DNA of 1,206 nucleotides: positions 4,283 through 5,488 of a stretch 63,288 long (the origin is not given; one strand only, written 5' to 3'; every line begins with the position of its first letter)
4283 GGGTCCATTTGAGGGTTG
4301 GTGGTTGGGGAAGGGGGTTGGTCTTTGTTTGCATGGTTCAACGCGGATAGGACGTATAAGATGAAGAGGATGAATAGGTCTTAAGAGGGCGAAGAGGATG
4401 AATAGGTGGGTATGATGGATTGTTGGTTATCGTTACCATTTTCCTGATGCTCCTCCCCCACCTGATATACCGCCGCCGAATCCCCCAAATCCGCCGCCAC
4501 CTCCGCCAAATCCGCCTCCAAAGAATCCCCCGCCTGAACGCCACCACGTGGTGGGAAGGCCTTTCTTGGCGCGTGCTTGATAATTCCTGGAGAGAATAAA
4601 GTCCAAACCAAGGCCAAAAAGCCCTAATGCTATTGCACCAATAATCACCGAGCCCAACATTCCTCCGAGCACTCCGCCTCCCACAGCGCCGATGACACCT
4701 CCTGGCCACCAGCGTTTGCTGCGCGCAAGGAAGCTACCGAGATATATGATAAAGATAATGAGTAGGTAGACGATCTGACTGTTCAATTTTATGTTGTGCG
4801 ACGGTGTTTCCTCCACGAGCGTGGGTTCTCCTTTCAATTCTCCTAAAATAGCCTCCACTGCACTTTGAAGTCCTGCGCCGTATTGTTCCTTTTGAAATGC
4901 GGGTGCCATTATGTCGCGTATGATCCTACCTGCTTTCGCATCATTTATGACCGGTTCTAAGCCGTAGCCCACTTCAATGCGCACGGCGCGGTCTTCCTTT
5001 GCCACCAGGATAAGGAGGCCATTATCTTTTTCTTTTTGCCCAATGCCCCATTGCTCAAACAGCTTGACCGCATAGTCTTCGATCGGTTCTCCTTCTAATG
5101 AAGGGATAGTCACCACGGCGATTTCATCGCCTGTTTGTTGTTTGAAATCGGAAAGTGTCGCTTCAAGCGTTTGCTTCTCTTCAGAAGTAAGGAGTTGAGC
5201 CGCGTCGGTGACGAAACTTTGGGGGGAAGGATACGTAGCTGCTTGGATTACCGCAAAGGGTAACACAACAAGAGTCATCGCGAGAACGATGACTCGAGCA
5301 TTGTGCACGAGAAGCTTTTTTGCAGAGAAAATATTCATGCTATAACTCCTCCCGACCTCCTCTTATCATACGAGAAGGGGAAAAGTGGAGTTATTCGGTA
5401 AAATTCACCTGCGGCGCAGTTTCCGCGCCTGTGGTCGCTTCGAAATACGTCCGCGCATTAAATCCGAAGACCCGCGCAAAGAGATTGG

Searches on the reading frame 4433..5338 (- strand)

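Call 48: search_protein_families(library=pfam, proteins=[window:4433-5338:-], max_evalue=0.001)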
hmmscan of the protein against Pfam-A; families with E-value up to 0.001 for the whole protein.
window:4433-5338:- (301 aa): 2 families
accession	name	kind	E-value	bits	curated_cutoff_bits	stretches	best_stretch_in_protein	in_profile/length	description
PF04536.20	TPM_phosphatase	-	1.3e-45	154.9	22.1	1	43-164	1-122/125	TPM domain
PF17175.10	MOLO1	-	0.0009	19.9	27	0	41-116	22-121/122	Modulator of levamisole receptor-1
